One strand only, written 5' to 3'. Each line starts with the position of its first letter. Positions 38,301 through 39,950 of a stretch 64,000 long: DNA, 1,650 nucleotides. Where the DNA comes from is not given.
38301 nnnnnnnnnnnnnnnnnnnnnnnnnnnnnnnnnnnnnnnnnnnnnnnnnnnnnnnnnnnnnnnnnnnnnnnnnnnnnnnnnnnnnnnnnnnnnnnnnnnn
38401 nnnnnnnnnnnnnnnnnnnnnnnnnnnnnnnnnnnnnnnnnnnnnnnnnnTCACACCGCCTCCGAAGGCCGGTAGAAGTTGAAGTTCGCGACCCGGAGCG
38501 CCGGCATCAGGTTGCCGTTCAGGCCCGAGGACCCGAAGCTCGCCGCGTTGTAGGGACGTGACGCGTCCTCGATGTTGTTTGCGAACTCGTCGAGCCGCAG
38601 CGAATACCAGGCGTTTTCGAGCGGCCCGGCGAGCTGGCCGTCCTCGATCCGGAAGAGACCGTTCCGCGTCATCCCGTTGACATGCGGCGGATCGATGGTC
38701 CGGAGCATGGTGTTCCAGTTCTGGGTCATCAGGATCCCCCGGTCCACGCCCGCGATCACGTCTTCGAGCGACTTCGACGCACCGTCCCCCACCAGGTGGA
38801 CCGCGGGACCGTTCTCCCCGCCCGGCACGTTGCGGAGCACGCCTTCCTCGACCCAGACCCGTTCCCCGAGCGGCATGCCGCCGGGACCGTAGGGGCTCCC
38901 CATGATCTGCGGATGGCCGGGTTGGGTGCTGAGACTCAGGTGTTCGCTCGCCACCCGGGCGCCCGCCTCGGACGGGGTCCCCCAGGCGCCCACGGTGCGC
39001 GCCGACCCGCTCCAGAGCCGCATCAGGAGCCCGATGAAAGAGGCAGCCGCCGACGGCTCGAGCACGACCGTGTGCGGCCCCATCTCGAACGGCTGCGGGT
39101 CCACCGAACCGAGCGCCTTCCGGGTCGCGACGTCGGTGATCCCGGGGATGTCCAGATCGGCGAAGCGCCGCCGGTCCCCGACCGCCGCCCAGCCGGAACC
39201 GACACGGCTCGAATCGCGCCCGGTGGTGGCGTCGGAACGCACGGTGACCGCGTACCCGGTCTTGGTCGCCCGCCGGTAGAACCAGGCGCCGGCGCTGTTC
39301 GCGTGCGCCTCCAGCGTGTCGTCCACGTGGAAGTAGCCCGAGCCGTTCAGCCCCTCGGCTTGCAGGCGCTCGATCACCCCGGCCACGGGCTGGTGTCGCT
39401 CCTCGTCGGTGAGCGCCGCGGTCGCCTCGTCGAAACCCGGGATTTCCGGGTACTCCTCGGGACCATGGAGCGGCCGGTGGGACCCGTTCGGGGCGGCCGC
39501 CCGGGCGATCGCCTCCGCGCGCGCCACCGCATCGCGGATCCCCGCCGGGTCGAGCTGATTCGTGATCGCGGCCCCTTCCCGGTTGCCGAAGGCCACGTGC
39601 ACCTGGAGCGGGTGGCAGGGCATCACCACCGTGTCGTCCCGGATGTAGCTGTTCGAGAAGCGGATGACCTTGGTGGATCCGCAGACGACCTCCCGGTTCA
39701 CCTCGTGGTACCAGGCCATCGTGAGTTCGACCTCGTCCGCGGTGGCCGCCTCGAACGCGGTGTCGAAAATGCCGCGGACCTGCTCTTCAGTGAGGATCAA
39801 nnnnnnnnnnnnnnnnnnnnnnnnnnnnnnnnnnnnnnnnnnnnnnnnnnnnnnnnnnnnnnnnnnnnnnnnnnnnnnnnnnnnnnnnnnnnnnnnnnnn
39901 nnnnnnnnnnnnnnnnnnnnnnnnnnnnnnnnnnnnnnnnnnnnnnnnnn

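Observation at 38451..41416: Tat-exported TldD with a signal-less PmbA/TldE partner joined by a TTGA overlap: possible Tat hitchhiker export of a TldD/E heterodimer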

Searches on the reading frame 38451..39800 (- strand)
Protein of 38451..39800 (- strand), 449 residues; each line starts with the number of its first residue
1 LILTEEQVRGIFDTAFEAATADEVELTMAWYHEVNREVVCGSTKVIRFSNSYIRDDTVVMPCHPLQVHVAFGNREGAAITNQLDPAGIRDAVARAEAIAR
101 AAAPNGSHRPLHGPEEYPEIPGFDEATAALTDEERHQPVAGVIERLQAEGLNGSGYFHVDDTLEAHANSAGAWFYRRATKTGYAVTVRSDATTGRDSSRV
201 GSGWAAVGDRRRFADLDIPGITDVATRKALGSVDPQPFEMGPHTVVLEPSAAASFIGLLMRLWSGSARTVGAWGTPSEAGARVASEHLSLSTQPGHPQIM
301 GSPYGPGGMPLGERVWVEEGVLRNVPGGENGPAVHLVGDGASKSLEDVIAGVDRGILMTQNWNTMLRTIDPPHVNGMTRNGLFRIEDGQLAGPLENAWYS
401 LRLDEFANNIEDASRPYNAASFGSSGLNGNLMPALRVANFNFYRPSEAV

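Call 4: search_protein_families(library=pfam, proteins=[window:38451-39800:-], max_evalue=0.01)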
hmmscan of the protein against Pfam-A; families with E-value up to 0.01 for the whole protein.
window:38451-39800:- (449 aa): 1 family
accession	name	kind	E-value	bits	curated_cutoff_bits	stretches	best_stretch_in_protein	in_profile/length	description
PF19289.4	PmbA_TldD_3rd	-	4.1e-16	59.3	22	2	243-324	4-87/220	PmbA/TldA metallopeptidase C-terminal domain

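Call 5: search_protein_families(library=ncbifam, proteins=[window:38451-39800:-], max_evalue=0.01)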
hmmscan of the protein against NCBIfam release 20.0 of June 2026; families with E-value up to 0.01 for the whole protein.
window:38451-39800:- (449 aa): 0 families

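Call 9: find_homologous_proteins(query=window:38451-39800:-)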
Query window:38451-39800:- (449 aa): 77 proteins with E <= 0.001 among 8000 candidates.
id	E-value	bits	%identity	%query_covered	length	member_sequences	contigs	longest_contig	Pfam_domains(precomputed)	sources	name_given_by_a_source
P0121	6.6e-285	963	93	100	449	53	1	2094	PF19289.5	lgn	-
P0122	1.6e-281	952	92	100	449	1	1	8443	PF19289.5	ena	-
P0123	2.1e-279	945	91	100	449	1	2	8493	PF19289.5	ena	-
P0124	4.8e-279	944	91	100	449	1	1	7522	PF19289.5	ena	-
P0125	8.7e-279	943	91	100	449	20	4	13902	PF19289.5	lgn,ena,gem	-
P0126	8.2e-276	933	91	100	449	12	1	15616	PF19289.5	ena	-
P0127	1.3e-269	912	88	100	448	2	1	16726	PF19289.5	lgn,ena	-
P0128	2.5e-269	912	88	100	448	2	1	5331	PF19289.5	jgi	jgi:predicted Zn-dependent protease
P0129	1.0e-264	896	87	100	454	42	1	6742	PF19289.5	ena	-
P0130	1.3e-250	850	82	100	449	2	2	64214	PF19289.5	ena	-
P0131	1.1e-204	698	69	100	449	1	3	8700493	PF19289.5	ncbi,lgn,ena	-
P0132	4.7e-203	693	68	100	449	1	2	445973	PF19289.5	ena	-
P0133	1.1e-202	692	66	100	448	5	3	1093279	PF19289.5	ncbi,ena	-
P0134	1.1e-176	606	60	100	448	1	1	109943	PF19289.5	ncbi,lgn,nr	ncbi:MAG: hypothetical protein HYU53_12145 [Acidobacteria bacterium]|nr:hypothetical protein [Acidob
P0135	1.5e-174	599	61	100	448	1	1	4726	PF19289.5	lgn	-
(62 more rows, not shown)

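Call 24: search_solved_structures(query=window:38451-39800:-, show_alignments=2, max_evalue=0.01)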
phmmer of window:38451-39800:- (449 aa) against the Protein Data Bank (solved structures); distinct sequences matched with E-value up to 0.01: 2.
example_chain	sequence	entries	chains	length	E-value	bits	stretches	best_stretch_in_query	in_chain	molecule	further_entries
6j6a_A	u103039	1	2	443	4.5e-09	38.8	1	73-323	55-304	Zinc-dependent protease, TldD/PmbA family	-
1vpb_A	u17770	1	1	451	0.00058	21.9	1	174-360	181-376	putative modulator of DNA gyrase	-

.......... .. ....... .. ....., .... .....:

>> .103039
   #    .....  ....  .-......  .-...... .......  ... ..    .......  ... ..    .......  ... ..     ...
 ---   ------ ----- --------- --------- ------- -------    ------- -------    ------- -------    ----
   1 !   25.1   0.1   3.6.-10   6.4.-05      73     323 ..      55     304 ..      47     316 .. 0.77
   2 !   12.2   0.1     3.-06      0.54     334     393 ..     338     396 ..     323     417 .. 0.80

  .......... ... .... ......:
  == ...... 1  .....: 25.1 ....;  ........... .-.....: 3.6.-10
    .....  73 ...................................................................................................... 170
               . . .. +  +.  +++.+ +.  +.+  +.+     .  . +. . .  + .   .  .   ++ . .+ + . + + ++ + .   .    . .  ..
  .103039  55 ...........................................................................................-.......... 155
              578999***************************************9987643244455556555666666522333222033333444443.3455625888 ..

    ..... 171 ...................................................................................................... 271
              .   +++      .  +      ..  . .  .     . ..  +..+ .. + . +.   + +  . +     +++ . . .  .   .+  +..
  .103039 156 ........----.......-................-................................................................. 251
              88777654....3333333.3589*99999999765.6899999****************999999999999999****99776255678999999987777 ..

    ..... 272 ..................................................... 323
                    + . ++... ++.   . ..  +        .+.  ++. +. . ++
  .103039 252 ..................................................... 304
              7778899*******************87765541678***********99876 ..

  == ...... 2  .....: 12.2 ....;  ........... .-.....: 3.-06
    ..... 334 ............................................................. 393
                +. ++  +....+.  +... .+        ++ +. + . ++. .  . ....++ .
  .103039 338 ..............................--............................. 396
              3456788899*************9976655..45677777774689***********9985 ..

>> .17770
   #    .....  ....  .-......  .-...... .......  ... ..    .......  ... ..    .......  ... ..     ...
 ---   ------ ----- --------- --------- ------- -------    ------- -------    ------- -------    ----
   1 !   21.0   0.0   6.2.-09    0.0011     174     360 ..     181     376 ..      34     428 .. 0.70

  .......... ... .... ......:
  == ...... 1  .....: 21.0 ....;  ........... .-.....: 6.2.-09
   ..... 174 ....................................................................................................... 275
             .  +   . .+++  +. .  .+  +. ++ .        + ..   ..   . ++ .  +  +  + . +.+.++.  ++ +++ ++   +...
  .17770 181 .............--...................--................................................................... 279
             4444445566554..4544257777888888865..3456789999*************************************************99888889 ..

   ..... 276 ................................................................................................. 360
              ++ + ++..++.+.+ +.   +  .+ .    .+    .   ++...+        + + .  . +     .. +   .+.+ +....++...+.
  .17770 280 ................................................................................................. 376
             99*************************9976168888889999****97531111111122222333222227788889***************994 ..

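Call 44: search_protein_families(library=pfam, alignment_id=A3, max_evalue=1)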
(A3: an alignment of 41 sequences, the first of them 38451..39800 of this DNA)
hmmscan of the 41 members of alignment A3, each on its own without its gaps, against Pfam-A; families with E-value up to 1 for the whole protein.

A. member 1, window:38451-39800:- (449 aa): 2 families
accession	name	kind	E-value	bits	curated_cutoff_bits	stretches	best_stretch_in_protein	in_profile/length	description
PF19289.4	PmbA_TldD_3rd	-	4.1e-16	59.3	22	2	243-324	4-87/220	PmbA/TldA metallopeptidase C-terminal domain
PF19290.4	PmbA_TldD_2nd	-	0.018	15.9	20.9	1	162-231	43-107/109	PmbA/TldA metallopeptidase central domain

B. families by the number of members that match (of 41 scanned): 15 families
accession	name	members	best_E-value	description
PF19289.4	PmbA_TldD_3rd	41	1.2e-44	PmbA/TldA metallopeptidase C-terminal domain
PF01523.21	PmbA_TldD_1st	40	1e-08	PmbA/TldA metallopeptidase domain 1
PF19290.4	PmbA_TldD_2nd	39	8.2e-10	PmbA/TldA metallopeptidase central domain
PF23983.2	P11_C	2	0.015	Minor capsid protein P11, C-terminal conserved region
PF14213.11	DUF4325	2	0.11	STAS-like domain of unknown function (DUF4325)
PF21540.3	Choline_bind_4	2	0.28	Choline-binding repeat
PF05186.18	Dpy-30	1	0.019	Dpy-30 motif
PF12628.13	Inhibitor_I71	1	0.067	Falstatin, cysteine peptidase inhibitor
PF25753.1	SF0329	1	0.099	SF0329 protein family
PF09380.16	FERM_C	1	0.12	FERM C-terminal PH-like domain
PF11508.13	DUF3218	1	0.14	Protein of unknown function (DUF3218)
PF25132.1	TYW2_N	1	0.16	TYW2 N-terminal domain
PF10123.14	Mu-like_Pro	1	0.19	Mu-like prophage I protein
PF24984.1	HEAT_EF3_GNC1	1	0.4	Elongation factor 3/GNC1 HEAT repeat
PF00333.26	Ribosomal_S5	1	0.58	Ribosomal protein S5, N-terminal domain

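Call 62: predict_structure(alignment_id=A4)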
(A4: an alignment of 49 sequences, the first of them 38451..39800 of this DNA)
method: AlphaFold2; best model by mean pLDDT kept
length: 449 residues; sequences in the alignment: 49
mean_pLDDT: 92.1   pTM: 0.89
mean pLDDT of the five models: 92.1, 91.5, 91.3, 91.0, 90.8
residues with pLDDT >= 90: 353; 70-90: 83; 50-70: 13; < 50: 0
segments of 3 or more residues with pLDDT < 50: none
pLDDT, mean of each block of 10 residues (from residue 1): 93 98 96 81 92 89 95 97 97 98 94 93 94 95 95 94 96 95 93 64 91 95 95 93 97 94 86 86 97 91 88 95 89 89 94 96 89 93 96 95 97 93 74 97 85
secondary structure, 60 per line:
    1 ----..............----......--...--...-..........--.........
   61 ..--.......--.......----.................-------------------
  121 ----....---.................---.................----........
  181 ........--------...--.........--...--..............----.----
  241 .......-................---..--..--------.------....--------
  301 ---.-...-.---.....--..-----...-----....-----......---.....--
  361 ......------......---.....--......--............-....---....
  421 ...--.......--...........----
elements in order: H5-18 E23-28 E31-33 E36-38 E40-49 E52-62 E65-71 E74-80 H85-101 H125-128 H132-148 E152-168 E173-188 E202-210 H218-231 E241-247 H249-264 E289-292 E314-318 E336-339 H345-350 E354-358 E361-366 E373-378 E382-386 E389-394 E397-402 H403-408 E410-413 E417-423 E426-432 E435-445

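Call 65: fold_search(model_id=the predicted structure, library=pdb)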
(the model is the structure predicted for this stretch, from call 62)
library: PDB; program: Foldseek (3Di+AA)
matches with E <= 10: 392; with E <= 0.001: 16
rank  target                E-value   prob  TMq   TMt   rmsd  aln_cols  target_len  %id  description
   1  6j6a_A                2.1e-29  1.00  0.78  0.79   4.4       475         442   17  Crystal structure of TldE from Thermococcus kodakarensis (released 2020-01-15)
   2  5njf_A                7.5e-28  1.00  0.72  0.69   5.1       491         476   15  E. coli Microcin-processing metalloprotease TldD/E (TldD H262A mutant) with pentapeptide bound (released 2017-10-04)
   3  5njc_C                7.9e-28  1.00  0.74  0.70   5.3       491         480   15  E. coli Microcin-processing metalloprotease TldD/E (TldD E263A mutant) with hexapeptide bound (released 2017-10-04)
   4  5njc_A                8.8e-28  1.00  0.73  0.69   5.4       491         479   16  E. coli Microcin-processing metalloprotease TldD/E (TldD E263A mutant) with hexapeptide bound (released 2017-10-04)
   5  5njf_C                1.4e-27  1.00  0.72  0.68   5.5       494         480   16  E. coli Microcin-processing metalloprotease TldD/E (TldD H262A mutant) with pentapeptide bound (released 2017-10-04)
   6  5nj5_C                1.3e-26  1.00  0.74  0.70   5.3       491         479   16  E. coli Microcin-processing metalloprotease TldD/E with phosphate bound (released 2017-10-04)
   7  5nj5_A                1.4e-26  1.00  0.72  0.68   5.4       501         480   16  E. coli Microcin-processing metalloprotease TldD/E with phosphate bound (released 2017-10-04)
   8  1vpb                  5.5e-26  1.00  0.78  0.80   4.0       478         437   17  CRYSTAL STRUCTURE OF A PUTATIVE MODULATOR OF DNA GYRASE (BT3649) FROM BACTEROIDES THETAIOTAOMICRON VPI-5482 AT 1.75 A RE (released 2004-11-09)
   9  5nj9_D                1.5e-25  1.00  0.71  0.72   5.4       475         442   16  E. coli Microcin-processing metalloprotease TldD/E with DRVY angiotensin fragment bound (released 2017-10-04)
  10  1vl4_A                1.6e-25  1.00  0.79  0.82   3.4       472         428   16  CRYSTAL STRUCTURE OF A PUTATIVE MODULATOR OF A DNA GYRASE (TM0727) FROM THERMOTOGA MARITIMA MSB8 AT 1.95 A RESOLUTION (released 2004-09-21)
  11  3qtd_A                1.8e-25  1.00  0.76  0.77   4.0       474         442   15  Crystal structure of putative modulator of gyrase (PmbA) from Pseudomonas aeruginosa PAO1 (released 2011-03-30)
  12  3qtd_B                2.1e-25  1.00  0.76  0.77   4.2       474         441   15  Crystal structure of putative modulator of gyrase (PmbA) from Pseudomonas aeruginosa PAO1 (released 2011-03-30)
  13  5nj5_B                3.8e-25  1.00  0.70  0.71   5.5       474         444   16  E. coli Microcin-processing metalloprotease TldD/E with phosphate bound (released 2017-10-04)
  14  5nj9_B                4.2e-25  1.00  0.70  0.71   5.5       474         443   16  E. coli Microcin-processing metalloprotease TldD/E with DRVY angiotensin fragment bound (released 2017-10-04)
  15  5njb_B                2.0e-24  1.00  0.71  0.71   5.4       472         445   16  E. coli Microcin-processing metalloprotease TldD/E with actinonin bound (released 2017-10-04)
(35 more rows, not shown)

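Call 70: find_encoding_contigs(protein=P0131, flank=8000, max_places=2)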
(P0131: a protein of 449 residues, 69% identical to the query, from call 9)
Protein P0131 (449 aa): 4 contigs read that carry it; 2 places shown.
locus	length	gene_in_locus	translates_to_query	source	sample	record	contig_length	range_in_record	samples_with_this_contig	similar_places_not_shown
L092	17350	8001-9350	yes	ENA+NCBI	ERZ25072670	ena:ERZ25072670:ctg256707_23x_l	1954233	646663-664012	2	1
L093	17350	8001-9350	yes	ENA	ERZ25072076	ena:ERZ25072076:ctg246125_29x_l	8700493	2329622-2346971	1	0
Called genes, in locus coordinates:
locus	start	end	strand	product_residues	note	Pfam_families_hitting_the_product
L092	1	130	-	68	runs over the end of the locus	-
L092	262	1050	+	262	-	PF04199:Cyclase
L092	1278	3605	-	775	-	PF26549:Tricorn_N (faint), PF07676:PD40 (faint), PF00930:DPPIV_N, PF02129:Peptidase_S15 (weak), PF00326:Peptidase_S9, PF01738:DLH (weak), PF20434:BD-FAE (faint)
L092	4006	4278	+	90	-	-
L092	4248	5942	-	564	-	PF02776:TPP_enzyme_N, PF00205:TPP_enzyme_M, PF02775:TPP_enzyme_C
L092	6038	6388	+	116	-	-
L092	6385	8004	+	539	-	PF01523:PmbA_TldD_1st (weak), PF19290:PmbA_TldD_2nd, PF19289:PmbA_TldD_3rd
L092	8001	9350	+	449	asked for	PF19289:PmbA_TldD_3rd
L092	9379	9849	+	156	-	PF13924:Lipocalin_5 (weak)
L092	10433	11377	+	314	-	PF15902:Sortilin-Vps10 (weak)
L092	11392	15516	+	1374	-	PF05124:S_layer_C (weak), PF00246:Peptidase_M14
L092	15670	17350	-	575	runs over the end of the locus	PF01609:DDE_Tnp_1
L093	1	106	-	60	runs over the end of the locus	-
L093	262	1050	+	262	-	PF04199:Cyclase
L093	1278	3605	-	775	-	PF26549:Tricorn_N (faint), PF07676:PD40 (faint), PF00930:DPPIV_N, PF02129:Peptidase_S15 (weak), PF00326:Peptidase_S9, PF01738:DLH (weak), PF20434:BD-FAE (faint)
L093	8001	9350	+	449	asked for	PF19289:PmbA_TldD_3rd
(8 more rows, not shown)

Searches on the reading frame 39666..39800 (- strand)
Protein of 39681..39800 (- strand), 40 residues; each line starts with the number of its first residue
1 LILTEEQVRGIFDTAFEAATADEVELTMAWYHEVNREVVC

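Call 45: search_protein_families(library=pfam, proteins=[window:39681-39800:-], max_evalue=10)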
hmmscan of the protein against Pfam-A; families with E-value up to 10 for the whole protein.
seq(40 aa): 0 families

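Call 46: search_protein_families(library=ncbifam, proteins=[window:39681-39800:-], max_evalue=10)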
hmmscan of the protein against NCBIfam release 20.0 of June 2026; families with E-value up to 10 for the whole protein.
seq(40 aa): 0 families

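Call 59: search_protein_families(library=ncbifam, alignment_id=A6, max_evalue=1)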
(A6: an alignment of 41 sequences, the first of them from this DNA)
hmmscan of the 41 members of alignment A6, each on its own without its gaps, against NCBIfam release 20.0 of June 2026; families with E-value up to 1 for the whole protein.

A. member 1, seq(45 aa): 0 families

B. families by the number of members that match (of 41 scanned): 4 families
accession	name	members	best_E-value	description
NF052485.1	sider_ATP_EitC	1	0.0088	siderophore ABC transporter ATP-binding protein EitC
NF004874.0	PRK06231.2-1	1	0.033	F0F1 ATP synthase subunit B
NF002255.0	PRK01185.1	1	0.079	NAD(+) kinase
NF010029.0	PRK13504.1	1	0.11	NADPH-dependent assimilatory sulfite reductase hemoprotein subunit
